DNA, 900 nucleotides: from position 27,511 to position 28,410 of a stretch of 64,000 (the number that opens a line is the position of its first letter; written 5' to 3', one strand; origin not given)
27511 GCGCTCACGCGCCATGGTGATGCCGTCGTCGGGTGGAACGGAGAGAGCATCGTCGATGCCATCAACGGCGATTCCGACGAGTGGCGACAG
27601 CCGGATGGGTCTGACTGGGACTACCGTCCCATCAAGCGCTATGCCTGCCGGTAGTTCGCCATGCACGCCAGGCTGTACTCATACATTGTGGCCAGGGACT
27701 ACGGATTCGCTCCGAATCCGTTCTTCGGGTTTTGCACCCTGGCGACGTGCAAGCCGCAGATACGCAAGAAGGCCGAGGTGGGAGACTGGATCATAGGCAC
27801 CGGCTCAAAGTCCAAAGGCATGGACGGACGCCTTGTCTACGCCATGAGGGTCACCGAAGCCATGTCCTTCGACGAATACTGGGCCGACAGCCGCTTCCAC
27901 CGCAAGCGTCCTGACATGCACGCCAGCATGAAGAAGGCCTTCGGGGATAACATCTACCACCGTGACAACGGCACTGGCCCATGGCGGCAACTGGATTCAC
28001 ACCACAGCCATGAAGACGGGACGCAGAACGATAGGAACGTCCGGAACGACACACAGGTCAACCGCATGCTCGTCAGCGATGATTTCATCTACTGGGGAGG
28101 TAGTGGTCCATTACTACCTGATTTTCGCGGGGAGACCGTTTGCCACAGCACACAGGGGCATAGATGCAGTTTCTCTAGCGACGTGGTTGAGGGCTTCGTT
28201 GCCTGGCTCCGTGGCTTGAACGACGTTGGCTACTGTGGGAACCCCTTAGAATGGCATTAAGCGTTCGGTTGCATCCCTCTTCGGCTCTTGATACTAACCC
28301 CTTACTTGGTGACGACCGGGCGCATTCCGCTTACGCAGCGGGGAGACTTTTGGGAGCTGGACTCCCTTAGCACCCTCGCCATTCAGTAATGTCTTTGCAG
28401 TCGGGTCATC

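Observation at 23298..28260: Six-gene operon combining hydroxymethyl-pyrimidine-type nucleotide enzymes with two TIR-like proteins and an Nmad2-like protein: candidate undescribed defence / nucleotide-modification system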

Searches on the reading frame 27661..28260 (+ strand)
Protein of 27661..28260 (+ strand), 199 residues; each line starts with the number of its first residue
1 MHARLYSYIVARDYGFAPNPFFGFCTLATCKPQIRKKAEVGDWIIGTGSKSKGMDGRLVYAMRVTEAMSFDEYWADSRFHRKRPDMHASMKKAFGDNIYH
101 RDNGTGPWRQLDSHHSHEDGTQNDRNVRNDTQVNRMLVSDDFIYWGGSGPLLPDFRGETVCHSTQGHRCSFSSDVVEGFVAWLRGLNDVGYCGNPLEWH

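Call 5: search_protein_families(library=pfam, proteins=[window:27661-28260:+], max_evalue=0.1)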
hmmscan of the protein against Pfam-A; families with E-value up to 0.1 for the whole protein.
window:27661-28260:+ (199 aa): 2 families
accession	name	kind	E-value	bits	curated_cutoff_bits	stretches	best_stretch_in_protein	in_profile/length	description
PF18753.6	Nmad2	-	1.1e-72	244.2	26.1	1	4-198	3-196/200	Nucleotide modification associated domain 2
PF04267.17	SoxD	-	0.042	14.4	27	1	71-135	13-75/82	Sarcosine oxidase, delta subunit family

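Call 6: search_protein_families(library=padloc, proteins=[window:27661-28260:+], max_evalue=0.1)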
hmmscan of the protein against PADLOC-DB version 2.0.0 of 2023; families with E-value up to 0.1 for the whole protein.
window:27661-28260:+ (199 aa): 0 families

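Call 8: search_protein_families(library=ncbifam, proteins=[window:27661-28260:+], max_evalue=0.01)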
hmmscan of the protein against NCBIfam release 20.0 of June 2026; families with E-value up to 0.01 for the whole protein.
window:27661-28260:+ (199 aa): 0 families

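Call 9: search_protein_families(library=phrogs, proteins=[window:27661-28260:+], max_evalue=0.01)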
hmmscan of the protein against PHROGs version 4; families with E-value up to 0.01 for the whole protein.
window:27661-28260:+ (199 aa): 0 families

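Call 11: find_homologous_proteins(query=window:27661-28260:+)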
Query window:27661-28260:+ (199 aa): 7069 proteins with E <= 0.001 among 7089 candidates; the best 120 are listed.
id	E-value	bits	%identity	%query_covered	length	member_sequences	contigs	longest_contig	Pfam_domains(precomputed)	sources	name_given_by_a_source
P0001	1.2e-124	432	89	100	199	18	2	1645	PF18753.7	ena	-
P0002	1.4e-122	425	88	99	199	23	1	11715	PF18753.7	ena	-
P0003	6.1e-121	420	87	100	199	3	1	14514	PF18753.7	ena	-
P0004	6.8e-120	416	86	100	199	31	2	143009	PF18753.7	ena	-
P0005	1.1e-118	413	86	99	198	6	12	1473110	PF18753.7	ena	-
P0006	1.0e-116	406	87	95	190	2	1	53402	PF18753.7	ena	-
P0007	5.6e-116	404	83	100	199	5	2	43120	PF18753.7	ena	-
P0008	1.5e-115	402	84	100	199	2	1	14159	PF18753.7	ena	-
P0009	1.2e-114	399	83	99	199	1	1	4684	PF18753.7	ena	-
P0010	1.5e-113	396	83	99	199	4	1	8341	PF18753.7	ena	-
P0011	3.8e-113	394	81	100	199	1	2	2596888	PF18753.7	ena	-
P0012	5.1e-113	394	82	99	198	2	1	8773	PF18753.7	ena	-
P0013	2.1e-112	392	80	100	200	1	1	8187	PF18753.7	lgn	-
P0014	4.4e-112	391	81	99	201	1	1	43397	PF18753.7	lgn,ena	-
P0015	7.1e-110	384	79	97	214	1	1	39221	PF18753.7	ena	-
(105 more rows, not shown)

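Call 12: find_encoding_contigs(protein=window:27661-28260:+, flank=10000, max_places=4)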
Protein window:27661-28260:+ (199 aa): no gene with exactly this product is on record in the collection.

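Call 13: find_encoding_contigs(protein=P0005, flank=10000, max_places=4)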
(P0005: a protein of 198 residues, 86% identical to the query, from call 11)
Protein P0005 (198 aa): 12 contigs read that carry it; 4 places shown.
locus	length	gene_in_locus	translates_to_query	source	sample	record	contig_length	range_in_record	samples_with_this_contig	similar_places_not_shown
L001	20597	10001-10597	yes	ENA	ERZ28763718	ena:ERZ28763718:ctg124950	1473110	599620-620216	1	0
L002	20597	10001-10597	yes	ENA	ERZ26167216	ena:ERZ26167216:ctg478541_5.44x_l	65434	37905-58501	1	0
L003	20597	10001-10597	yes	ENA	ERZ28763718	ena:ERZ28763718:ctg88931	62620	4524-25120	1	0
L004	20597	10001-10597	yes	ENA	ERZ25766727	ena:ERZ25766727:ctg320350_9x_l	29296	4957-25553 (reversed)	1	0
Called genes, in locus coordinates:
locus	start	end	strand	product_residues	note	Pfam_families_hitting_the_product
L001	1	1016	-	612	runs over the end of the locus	PF00561:Abhydrolase_1 (faint), PF12697:Abhydrolase_6 (weak), PF20308:TPR-S, PF13676:TIR_2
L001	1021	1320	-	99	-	PF02026:RyR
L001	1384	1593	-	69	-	-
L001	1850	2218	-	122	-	PF20137:BubE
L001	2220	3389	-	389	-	PF20590:DUF6791, PF00899:ThiF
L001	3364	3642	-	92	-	-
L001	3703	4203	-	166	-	PF01850:PIN (faint), PF11848:DUF3368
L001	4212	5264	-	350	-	PF01381:HTH_3, PF13560:HTH_31, PF06114:Peptidase_M78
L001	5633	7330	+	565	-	PF02223:Thymidylate_kin, PF13521:AAA_28 (faint), PF18723:HMUDK_hel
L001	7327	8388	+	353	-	PF00303:Thymidylat_synt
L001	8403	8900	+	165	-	-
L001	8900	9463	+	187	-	PF08937:ThsB_TIR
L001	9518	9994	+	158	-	PF08937:ThsB_TIR, PF13676:TIR_2 (weak)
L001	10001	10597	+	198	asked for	PF18753:Nmad2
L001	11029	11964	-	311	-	PF13276:HTH_21, PF00665:rve, PF13683:rve_3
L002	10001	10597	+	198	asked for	PF18753:Nmad2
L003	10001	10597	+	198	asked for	PF18753:Nmad2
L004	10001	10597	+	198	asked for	PF18753:Nmad2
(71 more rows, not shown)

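Call 15: find_related_loci(query=A1, collection=genome_contigs, flank=10000)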
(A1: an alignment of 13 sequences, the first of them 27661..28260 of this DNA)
Query A1 (199 aa) in genome_contigs; peptide patterns used: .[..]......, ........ (x = any residue, [..] = any of these).
599 stretches matched a pattern (row limit reached: there are more); 555 encode a relative of the query (tblastn E <= 1e-3); the best 80 are kept; 80 distinct loci.
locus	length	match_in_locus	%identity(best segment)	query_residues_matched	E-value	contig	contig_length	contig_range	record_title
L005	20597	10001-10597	92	1-199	1e-127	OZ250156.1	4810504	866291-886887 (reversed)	MAG: Dehalococcoidia bacterium isolate e5f5fd38-eeba-48ed-b54a-83455fc2a46d genome assembly, chromosome: 1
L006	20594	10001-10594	89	1-198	1e-122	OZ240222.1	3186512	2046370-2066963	MAG: Dehalococcoidia bacterium isolate bda7ac21-848d-445c-aae4-c7980c7e0923 genome assembly, chromosome: 1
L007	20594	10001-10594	89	1-198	7e-121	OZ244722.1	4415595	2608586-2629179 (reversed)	MAG: Dehalococcoidia bacterium isolate b077b08e-e145-448e-a96a-cce4e44968b6 genome assembly, chromosome: 1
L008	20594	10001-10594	86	1-198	2e-118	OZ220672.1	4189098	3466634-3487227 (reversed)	MAG: Dehalococcoidia bacterium isolate 155f1a69-6e9e-45b9-9f90-cb8b40f06a4f genome assembly, chromosome: 1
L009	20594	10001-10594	85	1-198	3e-117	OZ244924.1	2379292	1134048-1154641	MAG: Dehalococcoidia bacterium isolate e5f2f67f-80f5-4dea-8d85-3d806a77b3c6 genome assembly, chromosome: 1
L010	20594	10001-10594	77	1-198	2e-106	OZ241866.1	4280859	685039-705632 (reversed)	MAG: Chloroflexota bacterium isolate 648bf299-2263-4cbe-a927-b722e8dafbdb genome assembly, chromosome: 1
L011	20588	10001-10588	67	4-199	2e-93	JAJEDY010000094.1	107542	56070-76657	MAG: Candidatus Latescibacterota bacterium isolate p16x33bins.50 k141_69376, whole genome shotgun sequence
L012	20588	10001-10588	66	3-199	3e-90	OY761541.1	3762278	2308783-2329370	MAG: Dehalococcoidia bacterium isolate f9b9afb7-0d58-404f-89de-58ff16bbafec genome assembly, chromosome: 1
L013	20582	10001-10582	65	6-199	4e-89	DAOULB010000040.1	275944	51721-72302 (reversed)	MAG TPA_asm: Dehalococcoidia bacterium isolate S8_378 317687, whole genome shotgun sequence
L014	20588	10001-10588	66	3-198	8e-88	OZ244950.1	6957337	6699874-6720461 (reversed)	MAG: Candidatus Poribacteria bacterium isolate 1741874c-865a-47cd-958f-7fa2b3d0eca7 genome assembly, chromosome: 1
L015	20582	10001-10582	64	5-198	4e-88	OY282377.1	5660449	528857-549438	MAG: uncultured Latescibacteria bacterium genome assembly, chromosome: 1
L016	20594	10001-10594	62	1-198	7e-88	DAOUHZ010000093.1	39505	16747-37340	MAG TPA_asm: Dehalococcoidia bacterium isolate S20_122 k89_629411, whole genome shotgun sequence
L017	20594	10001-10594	62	1-198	2e-87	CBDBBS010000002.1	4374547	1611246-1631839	MAG: Dehalococcoidia bacterium isolate ddb4ac3d-8f21-48f8-a382-dd94587b0ab6 genome assembly, contig: contig_2, whole gen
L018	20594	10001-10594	62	1-198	2e-87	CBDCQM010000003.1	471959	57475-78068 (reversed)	MAG: Dehalococcoidia bacterium isolate 9ac7512b-c8f4-466b-95df-5190cdad7ee7 genome assembly, contig: contig_3, whole gen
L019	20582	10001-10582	67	4-198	2e-87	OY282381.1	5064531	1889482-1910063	MAG: uncultured Caldilineaceae bacterium genome assembly, chromosome: 1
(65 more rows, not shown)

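Call 31: search_solved_structures(query=window:27661-28260:+, max_evalue=1)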
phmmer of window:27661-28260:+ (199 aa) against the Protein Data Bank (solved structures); distinct sequences matched with E-value up to 1: 0.

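Call 41: predict_structure(alignment_id=A2)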
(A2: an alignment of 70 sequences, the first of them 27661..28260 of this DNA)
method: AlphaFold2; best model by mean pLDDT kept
length: 199 residues; sequences in the alignment: 70
mean_pLDDT: 82.3   pTM: 0.82
mean pLDDT of the five models: 82.3, 81.7, 81.4, 80.2, 78.5
residues with pLDDT >= 90: 86; 70-90: 71; 50-70: 34; < 50: 8
segments of 3 or more residues with pLDDT < 50: 86-93
pLDDT, mean of each block of 10 residues (from residue 1): 89 63 78 94 93 90 94 84 56 59 66 66 80 90 91 95 89 96 95 77
secondary structure, 60 per line:
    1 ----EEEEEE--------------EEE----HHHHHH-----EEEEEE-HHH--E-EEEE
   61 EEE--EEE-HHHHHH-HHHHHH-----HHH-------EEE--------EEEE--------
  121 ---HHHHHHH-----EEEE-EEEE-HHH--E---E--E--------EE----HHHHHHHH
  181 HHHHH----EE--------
elements in order: E5-10 E25-27 H32-37 E43-48 E57-63 E66-68 H70-75 H77-82 E98-100 E109-112 H124-130 E136-139 E141-144 H173-185

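Call 45: fold_search(model_id=the predicted structure, library=pdb)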
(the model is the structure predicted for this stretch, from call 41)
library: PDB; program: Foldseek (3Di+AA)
matches with E <= 10: 196; with E <= 0.001: 0
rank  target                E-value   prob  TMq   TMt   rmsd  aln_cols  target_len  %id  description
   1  5y6b_A                1.2e-02  0.82  0.35  0.44   7.3       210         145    6  Crystal structure of ZmASCH Y47F mutant protein from Zymomonas mobilis (released 2018-07-18)
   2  5y6c_A                1.9e-02  0.75  0.34  0.44   8.2       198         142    6  Crystal structure of ZmASCH S128A mutant protein from Zymomonas mobilis (released 2018-07-18)
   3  7s9w_A                2.3e-02  0.69  0.21  0.04   4.0        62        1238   13  Structure of DrmAB:ADP:DNA complex (released 2022-06-15)
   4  5y6b_B                2.3e-02  0.66  0.34  0.43   7.4       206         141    6  Crystal structure of ZmASCH Y47F mutant protein from Zymomonas mobilis (released 2018-07-18)
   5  5y6b_D                2.4e-02  0.72  0.34  0.44   7.2       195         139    5  Crystal structure of ZmASCH Y47F mutant protein from Zymomonas mobilis (released 2018-07-18)
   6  5guq_C                2.4e-02  0.69  0.33  0.42   7.2       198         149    6  Crystal structure of ASCH from Zymomonas mobilis (released 2017-08-30)
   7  2gks_B                2.8e-02  0.38  0.19  0.08   5.6        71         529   25  Crystal Structure of the Bi-functional ATP Sulfurylase-APS Kinase from Aquifex aeolicus, a Chemolithotrophic Thermophi (released 2007-03-06)
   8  2gks_A                3.4e-02  0.44  0.20  0.09   4.9        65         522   20  Crystal Structure of the Bi-functional ATP Sulfurylase-APS Kinase from Aquifex aeolicus, a Chemolithotrophic Thermophi (released 2007-03-06)
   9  5guq_A                4.4e-02  0.63  0.35  0.45   7.0       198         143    7  Crystal structure of ASCH from Zymomonas mobilis (released 2017-08-30)
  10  3iuw_A                1.1e-01  0.51  0.23  0.50   4.9        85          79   13  Crystal structure of Activating signal cointegrator (NP_814290.1) from ENTEROCOCCUS FAECALIS V583 at 1.58 A resolution (released 2009-09-15)
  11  5gus_B                1.2e-01  0.35  0.32  0.41   7.6       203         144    5  Crystal structure of ASCH domain from Zymomonas mobilis (released 2017-08-30)
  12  5gus_A                1.4e-01  0.33  0.32  0.41   7.6       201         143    4  Crystal structure of ASCH domain from Zymomonas mobilis (released 2017-08-30)
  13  3iuw_B                1.4e-01  0.30  0.20  0.43   5.6        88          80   15  Crystal structure of Activating signal cointegrator (NP_814290.1) from ENTEROCOCCUS FAECALIS V583 at 1.58 A resolution (released 2009-09-15)
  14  4u8t_D                1.4e-01  0.16  0.20  0.24   4.6        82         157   11  Crystal structure of YTH domain of Zygosaccharomyces rouxii MRB1 protein in complex with N6-Methyladenosine RNA (released 2014-09-10)
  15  4rcm_A                1.5e-01  0.15  0.21  0.24   6.9        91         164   15  Crystal structure of the Pho92 YTH domain in complex with m6A (released 2014-11-19)
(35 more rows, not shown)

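Call 57: search_dna_similar(query=window:27661-28260:+, collection=phages, mode=protein, max_rows=15, max_evalue=0.001)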
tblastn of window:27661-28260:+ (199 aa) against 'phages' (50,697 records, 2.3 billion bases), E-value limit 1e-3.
No match.

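Call 74: search_solved_structures(query=A2, max_evalue=10)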
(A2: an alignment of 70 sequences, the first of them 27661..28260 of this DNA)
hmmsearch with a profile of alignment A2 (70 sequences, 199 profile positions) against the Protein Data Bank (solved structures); distinct sequences matched with E-value up to 10: 2.
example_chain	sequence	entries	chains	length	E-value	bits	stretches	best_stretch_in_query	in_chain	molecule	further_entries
7lse_E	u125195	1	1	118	0.026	17.5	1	95-123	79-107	Envelope protein E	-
7lsf_E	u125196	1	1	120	0.028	17.4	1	95-123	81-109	Envelope protein E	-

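Call 83: find_related_loci(query=A1, collection=viral_contigs, flank=8000)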
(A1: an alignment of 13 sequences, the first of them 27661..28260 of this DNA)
Query A1 (199 aa) in viral_contigs; peptide patterns used: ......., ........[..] (x = any residue, [..] = any of these).
76 stretches matched a pattern; 10 encode a relative of the query (tblastn E <= 1e-3); 9 distinct loci.
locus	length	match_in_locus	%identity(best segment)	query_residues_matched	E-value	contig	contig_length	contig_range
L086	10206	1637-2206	46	4-198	2e-53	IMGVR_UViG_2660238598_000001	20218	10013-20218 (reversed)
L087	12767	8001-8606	37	1-198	2e-42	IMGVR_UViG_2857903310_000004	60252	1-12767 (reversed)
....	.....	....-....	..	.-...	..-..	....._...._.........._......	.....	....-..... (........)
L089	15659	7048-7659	47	1-198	1e-59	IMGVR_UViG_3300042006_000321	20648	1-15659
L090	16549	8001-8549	39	5-195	3e-36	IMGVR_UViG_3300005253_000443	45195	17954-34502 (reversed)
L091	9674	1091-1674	61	3-198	9e-44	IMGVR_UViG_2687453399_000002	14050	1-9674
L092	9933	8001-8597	44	1-198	9e-53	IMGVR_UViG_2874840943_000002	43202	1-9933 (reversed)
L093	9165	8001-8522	37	2-183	2e-29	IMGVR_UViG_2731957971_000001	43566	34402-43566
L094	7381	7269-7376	50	1-36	3e-7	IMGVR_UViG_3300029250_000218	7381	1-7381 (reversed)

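Call 98: search_protein_representatives(alignment_id=A2)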
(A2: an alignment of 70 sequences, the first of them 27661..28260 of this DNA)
Query: 70 sequences, 199 profile positions. Proteins with E-value up to 0.001 (for the whole library): 2648; up to 1e-10: 1716; up to 1e-30: 406. The best 150 are listed.
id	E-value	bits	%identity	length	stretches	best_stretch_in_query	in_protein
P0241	1.8e-91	321.6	-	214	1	3-199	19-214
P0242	2.2e-85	301.7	-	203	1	4-198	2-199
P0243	3.3e-79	281.6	-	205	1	4-197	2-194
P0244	2.1e-72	259.4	-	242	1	2-195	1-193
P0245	1.2e-71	256.9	-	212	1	3-198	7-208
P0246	1.1e-68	247.3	-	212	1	2-198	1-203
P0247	2.1e-68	246.4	-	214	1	3-197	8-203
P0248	2.1e-67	243.1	-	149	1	10-155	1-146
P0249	4.1e-67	242.1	-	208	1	5-199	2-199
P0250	6.5e-67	241.5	-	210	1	5-199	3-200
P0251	1.4e-65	237.1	-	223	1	3-197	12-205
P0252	6.3e-65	235.0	-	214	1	2-196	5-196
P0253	1.4e-64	233.9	-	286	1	2-194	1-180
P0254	3.1e-64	232.7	-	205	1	4-199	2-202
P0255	9.6e-64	231.1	-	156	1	44-199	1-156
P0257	1.2e-62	227.5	-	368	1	5-199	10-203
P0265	6.3e-60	218.7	-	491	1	5-198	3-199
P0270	4.6e-59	215.9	-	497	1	3-198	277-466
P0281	1.4e-57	211.0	-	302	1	4-199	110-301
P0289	9.5e-56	205.0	-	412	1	3-198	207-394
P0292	3.2e-55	203.3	-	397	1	3-198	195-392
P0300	5.7e-54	199.2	-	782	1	4-198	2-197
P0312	6.5e-52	192.5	-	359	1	2-198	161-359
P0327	3.7e-49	183.5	-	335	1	4-193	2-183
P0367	1.2e-43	165.6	-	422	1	16-196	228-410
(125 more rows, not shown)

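Call 99: search_protein_families(library=pfam, proteins=[P0257, P0265, P0270, P0289, P0292, P0300, P0312, P0367, P0327, P0281], max_evalue=0.001)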
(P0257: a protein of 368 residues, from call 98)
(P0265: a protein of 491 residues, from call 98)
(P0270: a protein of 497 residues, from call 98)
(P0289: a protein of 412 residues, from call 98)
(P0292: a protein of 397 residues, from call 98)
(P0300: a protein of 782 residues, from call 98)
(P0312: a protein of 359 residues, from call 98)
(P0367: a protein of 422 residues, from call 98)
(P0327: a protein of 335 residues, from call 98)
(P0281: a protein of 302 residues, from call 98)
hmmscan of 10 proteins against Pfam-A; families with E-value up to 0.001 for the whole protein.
P0257 (368 aa): 2 families
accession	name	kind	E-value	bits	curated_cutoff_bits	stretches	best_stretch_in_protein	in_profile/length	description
PF18753.6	Nmad2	-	9.2e-63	211.8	26.1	1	12-203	6-197/200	Nucleotide modification associated domain 2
PF13020.12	NOV_C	-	3e-17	62.9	22.1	1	246-328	1-80/91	Protein NO VEIN, C-terminal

P0265 (491 aa): 4 families
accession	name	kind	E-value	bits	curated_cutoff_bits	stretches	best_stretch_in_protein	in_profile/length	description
PF18753.6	Nmad2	-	1.2e-65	221.2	26.1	1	2-185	3-185/200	Nucleotide modification associated domain 2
PF13676.11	TIR_2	-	6.2e-20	72.3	28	1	361-450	1-93/122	TIR domain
PF08937.16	ThsB_TIR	-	6.9e-10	39.7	21.2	1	226-311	7-97/100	Thoeris protein ThsB, TIR-like domain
PF01582.25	TIR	-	4.7e-07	30.2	21.3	1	362-441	2-85/179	TIR domain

P0270 (497 aa): 2 families
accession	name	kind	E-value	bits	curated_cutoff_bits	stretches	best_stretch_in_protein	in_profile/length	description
PF18753.6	Nmad2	-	4e-54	183.6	26.1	1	278-466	3-196/200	Nucleotide modification associated domain 2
PF01661.27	Macro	-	0.00056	20.3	22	1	2-42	76-116/118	Macro domain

P0289 (412 aa): 3 families
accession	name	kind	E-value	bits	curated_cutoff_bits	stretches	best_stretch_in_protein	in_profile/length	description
PF18753.6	Nmad2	-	9e-63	211.8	26.1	1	207-395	2-197/200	Nucleotide modification associated domain 2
PF13676.11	TIR_2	-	2.6e-11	44.5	28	1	27-115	10-93/122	TIR domain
PF01582.25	TIR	-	0.00036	20.8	21.3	1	45-151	30-146/179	TIR domain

P0292 (397 aa): 1 family
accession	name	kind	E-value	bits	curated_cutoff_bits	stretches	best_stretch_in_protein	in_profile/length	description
PF18753.6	Nmad2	-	2.7e-58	197.2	26.1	1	195-394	2-198/200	Nucleotide modification associated domain 2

P0300 (782 aa): 3 families
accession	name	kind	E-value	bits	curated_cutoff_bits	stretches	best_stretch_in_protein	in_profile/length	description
PF18753.6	Nmad2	-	1.6e-59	201.3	26.1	1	2-200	3-199/200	Nucleotide modification associated domain 2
PF18722.6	MazG_C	-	3.1e-56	190.4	29.7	1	452-646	3-187/190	MazG C-terminal domain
PF03819.22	MazG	-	8.2e-06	26.5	22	0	243-303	6-52/74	MazG nucleotide pyrophosphohydrolase domain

P0312 (359 aa): 3 families
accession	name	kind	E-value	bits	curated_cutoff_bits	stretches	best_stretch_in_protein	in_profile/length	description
PF18753.6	Nmad2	-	5.8e-47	160.3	26.1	1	162-359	2-196/200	Nucleotide modification associated domain 2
PF08937.16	ThsB_TIR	-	5.3e-16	59.3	21.2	1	8-104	1-99/100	Thoeris protein ThsB, TIR-like domain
PF13676.11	TIR_2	-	1.1e-06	29.6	28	1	7-109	1-98/122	TIR domain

P0367 (422 aa): 3 families
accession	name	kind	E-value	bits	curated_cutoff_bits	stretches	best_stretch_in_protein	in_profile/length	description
PF18753.6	Nmad2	-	2.1e-53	181.3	26.1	1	228-414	15-198/200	Nucleotide modification associated domain 2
PF18723.6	HMUDK_hel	-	4.9e-31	108.6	25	1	6-115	2-107/281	5-hmdU DNA kinase, helical domain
PF08937.16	ThsB_TIR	-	6e-17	62.3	21.2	1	116-182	39-99/100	Thoeris protein ThsB, TIR-like domain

P0327 (335 aa): 1 family
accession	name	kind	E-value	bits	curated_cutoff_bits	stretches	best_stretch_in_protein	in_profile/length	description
PF18753.6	Nmad2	-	2.4e-52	177.8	26.1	1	3-176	4-185/200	Nucleotide modification associated domain 2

P0281 (302 aa): 2 families
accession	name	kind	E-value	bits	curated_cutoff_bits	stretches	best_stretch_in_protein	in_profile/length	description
PF18753.6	Nmad2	-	4.5e-60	203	26.1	1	111-301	4-197/200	Nucleotide modification associated domain 2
PF00805.28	Pentapeptide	-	1.6e-08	34.4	20.2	2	68-97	2-31/40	Pentapeptide repeats (8 copies)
